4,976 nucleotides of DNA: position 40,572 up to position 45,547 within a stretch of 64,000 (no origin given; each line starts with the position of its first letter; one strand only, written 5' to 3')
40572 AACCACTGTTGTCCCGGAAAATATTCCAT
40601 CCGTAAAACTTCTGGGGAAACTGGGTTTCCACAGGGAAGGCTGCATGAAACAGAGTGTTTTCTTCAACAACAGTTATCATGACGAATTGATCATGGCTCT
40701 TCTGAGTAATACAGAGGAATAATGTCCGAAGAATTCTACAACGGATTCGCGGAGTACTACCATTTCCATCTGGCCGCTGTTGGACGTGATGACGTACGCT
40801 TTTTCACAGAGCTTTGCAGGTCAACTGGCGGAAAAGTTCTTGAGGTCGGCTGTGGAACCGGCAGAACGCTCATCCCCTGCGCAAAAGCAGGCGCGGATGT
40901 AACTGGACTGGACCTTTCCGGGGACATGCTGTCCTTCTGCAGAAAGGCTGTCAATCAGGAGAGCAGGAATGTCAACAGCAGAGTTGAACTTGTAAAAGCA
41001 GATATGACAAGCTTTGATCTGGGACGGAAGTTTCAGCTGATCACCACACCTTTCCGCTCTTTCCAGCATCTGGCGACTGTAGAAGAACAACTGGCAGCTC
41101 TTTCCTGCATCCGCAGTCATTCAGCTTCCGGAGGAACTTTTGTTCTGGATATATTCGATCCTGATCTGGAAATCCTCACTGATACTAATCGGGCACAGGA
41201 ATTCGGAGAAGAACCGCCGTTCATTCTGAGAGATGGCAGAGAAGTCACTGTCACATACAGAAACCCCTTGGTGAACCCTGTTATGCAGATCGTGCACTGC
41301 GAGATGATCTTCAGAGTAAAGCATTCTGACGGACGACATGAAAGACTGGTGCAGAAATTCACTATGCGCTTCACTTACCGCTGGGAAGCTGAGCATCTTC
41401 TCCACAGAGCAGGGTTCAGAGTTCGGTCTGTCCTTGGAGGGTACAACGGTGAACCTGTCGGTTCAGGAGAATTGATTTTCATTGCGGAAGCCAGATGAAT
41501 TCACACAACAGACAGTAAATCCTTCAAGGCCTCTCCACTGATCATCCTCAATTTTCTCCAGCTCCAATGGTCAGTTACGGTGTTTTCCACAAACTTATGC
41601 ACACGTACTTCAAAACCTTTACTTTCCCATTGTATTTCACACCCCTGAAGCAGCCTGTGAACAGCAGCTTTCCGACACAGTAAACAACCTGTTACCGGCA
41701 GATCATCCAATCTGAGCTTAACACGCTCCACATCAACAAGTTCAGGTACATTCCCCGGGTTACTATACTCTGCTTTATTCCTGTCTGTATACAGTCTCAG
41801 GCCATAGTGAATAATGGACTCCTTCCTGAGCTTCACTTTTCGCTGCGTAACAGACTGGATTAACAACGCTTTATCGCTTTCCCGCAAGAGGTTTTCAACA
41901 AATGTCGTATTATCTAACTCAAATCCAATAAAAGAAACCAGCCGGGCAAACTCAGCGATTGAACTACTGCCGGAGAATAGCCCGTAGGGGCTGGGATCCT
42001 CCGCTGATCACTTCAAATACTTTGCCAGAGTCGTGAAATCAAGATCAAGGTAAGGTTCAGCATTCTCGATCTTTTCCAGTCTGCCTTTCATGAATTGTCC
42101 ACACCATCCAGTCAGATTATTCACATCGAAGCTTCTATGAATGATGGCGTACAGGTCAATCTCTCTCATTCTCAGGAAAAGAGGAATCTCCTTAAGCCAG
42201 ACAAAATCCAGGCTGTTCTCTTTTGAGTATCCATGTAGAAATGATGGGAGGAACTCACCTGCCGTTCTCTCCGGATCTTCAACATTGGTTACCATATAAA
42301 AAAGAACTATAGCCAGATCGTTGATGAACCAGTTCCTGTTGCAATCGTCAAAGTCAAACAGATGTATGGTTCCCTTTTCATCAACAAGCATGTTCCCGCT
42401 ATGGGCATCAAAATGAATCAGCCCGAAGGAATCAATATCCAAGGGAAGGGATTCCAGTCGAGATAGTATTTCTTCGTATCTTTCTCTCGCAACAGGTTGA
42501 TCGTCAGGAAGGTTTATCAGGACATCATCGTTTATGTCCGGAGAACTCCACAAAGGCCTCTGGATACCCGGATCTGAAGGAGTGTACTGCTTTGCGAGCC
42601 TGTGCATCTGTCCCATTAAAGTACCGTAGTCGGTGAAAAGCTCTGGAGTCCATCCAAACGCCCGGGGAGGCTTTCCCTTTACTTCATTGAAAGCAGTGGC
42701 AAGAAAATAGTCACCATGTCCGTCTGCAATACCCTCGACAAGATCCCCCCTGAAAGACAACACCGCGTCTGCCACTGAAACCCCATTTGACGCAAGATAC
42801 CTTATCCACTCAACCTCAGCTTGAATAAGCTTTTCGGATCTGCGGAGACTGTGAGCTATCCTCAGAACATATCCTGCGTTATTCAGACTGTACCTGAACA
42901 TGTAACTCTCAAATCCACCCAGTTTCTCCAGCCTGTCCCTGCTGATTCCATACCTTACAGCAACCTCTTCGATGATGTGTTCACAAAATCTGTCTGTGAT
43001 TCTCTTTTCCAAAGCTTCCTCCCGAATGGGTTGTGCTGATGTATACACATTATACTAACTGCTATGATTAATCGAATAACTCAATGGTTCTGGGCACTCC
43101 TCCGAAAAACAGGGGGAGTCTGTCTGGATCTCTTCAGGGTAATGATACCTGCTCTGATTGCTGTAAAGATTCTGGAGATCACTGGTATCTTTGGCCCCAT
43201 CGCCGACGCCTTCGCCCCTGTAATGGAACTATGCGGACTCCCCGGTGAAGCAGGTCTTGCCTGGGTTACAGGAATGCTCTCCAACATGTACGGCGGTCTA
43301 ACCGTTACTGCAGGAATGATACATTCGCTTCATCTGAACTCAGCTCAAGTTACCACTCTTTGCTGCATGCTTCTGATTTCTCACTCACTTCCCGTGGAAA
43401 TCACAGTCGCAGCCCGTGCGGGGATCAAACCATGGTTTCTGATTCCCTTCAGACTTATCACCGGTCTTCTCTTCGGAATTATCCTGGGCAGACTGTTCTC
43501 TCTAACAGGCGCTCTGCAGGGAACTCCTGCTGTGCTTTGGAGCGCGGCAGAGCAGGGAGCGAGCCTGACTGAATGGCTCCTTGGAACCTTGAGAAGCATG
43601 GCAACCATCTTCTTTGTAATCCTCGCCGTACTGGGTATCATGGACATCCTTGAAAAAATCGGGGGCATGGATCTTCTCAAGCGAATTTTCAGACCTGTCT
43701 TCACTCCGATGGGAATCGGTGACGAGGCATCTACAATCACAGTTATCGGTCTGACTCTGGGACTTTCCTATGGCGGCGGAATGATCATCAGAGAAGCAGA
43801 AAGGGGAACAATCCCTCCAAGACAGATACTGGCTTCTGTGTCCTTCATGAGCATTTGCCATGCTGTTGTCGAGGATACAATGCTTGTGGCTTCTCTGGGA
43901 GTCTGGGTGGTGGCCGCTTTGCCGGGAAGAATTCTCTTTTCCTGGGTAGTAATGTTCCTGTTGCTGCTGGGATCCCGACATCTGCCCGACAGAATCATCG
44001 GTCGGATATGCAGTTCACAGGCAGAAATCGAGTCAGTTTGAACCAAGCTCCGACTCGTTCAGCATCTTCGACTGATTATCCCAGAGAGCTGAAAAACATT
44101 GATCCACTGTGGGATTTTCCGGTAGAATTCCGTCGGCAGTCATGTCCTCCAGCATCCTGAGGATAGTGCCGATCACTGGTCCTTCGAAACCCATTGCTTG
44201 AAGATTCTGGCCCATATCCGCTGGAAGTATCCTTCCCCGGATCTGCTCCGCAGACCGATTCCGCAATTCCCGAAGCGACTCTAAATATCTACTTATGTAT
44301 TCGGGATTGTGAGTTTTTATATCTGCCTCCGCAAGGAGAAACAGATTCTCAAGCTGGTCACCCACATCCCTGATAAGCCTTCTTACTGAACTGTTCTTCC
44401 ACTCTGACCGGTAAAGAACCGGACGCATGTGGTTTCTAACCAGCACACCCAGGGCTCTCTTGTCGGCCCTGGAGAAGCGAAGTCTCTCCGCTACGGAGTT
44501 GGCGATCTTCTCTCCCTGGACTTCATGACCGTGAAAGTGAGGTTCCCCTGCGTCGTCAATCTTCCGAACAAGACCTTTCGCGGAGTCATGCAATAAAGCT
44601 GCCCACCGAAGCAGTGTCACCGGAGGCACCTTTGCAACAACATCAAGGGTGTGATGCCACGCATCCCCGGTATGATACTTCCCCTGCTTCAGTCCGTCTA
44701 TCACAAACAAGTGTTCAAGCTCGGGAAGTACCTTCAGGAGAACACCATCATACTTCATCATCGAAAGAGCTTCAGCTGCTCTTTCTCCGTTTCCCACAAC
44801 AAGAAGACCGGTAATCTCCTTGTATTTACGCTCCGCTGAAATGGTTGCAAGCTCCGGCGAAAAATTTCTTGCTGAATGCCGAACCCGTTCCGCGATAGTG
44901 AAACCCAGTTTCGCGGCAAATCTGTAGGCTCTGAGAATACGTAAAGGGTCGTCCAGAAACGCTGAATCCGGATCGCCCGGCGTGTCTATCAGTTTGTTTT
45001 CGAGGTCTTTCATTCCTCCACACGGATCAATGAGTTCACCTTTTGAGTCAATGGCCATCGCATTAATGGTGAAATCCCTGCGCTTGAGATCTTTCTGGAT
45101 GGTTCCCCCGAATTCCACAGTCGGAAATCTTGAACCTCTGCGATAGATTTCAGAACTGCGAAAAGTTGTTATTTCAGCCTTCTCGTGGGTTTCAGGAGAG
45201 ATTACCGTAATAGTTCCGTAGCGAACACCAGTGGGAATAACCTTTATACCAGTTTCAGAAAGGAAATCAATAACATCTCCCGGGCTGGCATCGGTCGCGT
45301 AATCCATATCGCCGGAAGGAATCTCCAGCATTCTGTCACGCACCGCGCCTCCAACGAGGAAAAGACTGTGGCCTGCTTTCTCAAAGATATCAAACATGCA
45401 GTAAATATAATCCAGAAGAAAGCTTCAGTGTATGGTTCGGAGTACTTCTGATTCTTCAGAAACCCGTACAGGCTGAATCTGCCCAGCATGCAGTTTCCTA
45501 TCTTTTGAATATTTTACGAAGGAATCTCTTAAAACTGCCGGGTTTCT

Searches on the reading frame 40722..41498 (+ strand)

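Call 84: search_protein_families(library=pfam, proteins=[window:40722-41498:+], max_evalue=0.00001)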
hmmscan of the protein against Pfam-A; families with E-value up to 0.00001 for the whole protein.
window:40722-41498:+ (258 aa): 6 families
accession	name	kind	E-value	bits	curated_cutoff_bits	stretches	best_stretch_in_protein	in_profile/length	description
PF13649.12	Methyltransf_25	-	6.9e-16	59.2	27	1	39-138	1-97/97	Methyltransferase domain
PF08242.18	Methyltransf_12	-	1.8e-14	54.7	30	1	40-140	1-98/98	Methyltransferase domain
PF13489.12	Methyltransf_23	-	4.5e-12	46.4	27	1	28-156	16-124/164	Methyltransferase domain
PF08241.18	Methyltransf_11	-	4.5e-11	43.7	21.2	1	40-141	1-94/95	Methyltransferase domain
PF13847.12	Methyltransf_31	-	3.3e-10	40.3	27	1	36-146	4-113/145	Methyltransferase domain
PF02353.26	CMAS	-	7.7e-06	25.9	27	0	34-97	61-123/273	Mycolic acid cyclopropane synthetase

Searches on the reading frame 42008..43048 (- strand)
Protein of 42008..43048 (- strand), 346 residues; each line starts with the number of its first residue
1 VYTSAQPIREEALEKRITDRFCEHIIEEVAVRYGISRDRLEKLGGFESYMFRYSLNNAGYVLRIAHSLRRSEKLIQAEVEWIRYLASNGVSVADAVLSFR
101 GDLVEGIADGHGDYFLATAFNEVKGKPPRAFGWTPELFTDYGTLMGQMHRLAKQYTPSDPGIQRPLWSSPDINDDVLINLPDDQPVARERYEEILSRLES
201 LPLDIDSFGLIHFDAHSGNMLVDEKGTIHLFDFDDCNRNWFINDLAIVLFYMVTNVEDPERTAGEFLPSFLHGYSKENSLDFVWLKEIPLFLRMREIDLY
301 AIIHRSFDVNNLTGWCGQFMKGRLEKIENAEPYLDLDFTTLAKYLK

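Call 84: search_protein_families(library=pfam, proteins=[window:42008-43048:-], max_evalue=0.00001)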
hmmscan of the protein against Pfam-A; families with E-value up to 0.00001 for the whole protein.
window:42008-43048:- (346 aa): 1 family
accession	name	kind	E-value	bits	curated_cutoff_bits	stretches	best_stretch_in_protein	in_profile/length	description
PF01636.29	APH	-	1.4e-22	81.1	23.2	1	44-274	7-229/239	Phosphotransferase enzyme family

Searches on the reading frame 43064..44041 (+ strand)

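Call 84: search_protein_families(library=pfam, proteins=[window:43064-44041:+], max_evalue=0.00001)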
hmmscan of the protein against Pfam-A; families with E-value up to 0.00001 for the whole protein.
window:43064-44041:+ (325 aa): 1 family
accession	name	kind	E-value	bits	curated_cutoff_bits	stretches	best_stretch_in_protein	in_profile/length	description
PF07670.19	Gate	-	2e-17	64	29.6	2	22-121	3-103/104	Nucleoside recognition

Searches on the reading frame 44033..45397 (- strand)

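Call 55: search_protein_families(library=pfam, proteins=[window:44033-45397:-], max_evalue=0.001)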
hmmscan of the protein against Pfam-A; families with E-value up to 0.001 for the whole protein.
window:44033-45397:- (454 aa): 3 families
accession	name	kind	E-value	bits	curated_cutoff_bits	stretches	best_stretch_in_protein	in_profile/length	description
PF01743.26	PolyA_pol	-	4.9e-32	111.4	23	1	12-137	1-125/126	Poly A polymerase head domain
PF12627.12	PolyA_pol_RNAbd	-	9.6e-08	32.1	22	1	165-228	1-61/64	Probable RNA and SrmB- binding site of polymerase A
PF01966.28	HD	-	1.5e-07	32.2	22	1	260-328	24-90/116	HD domain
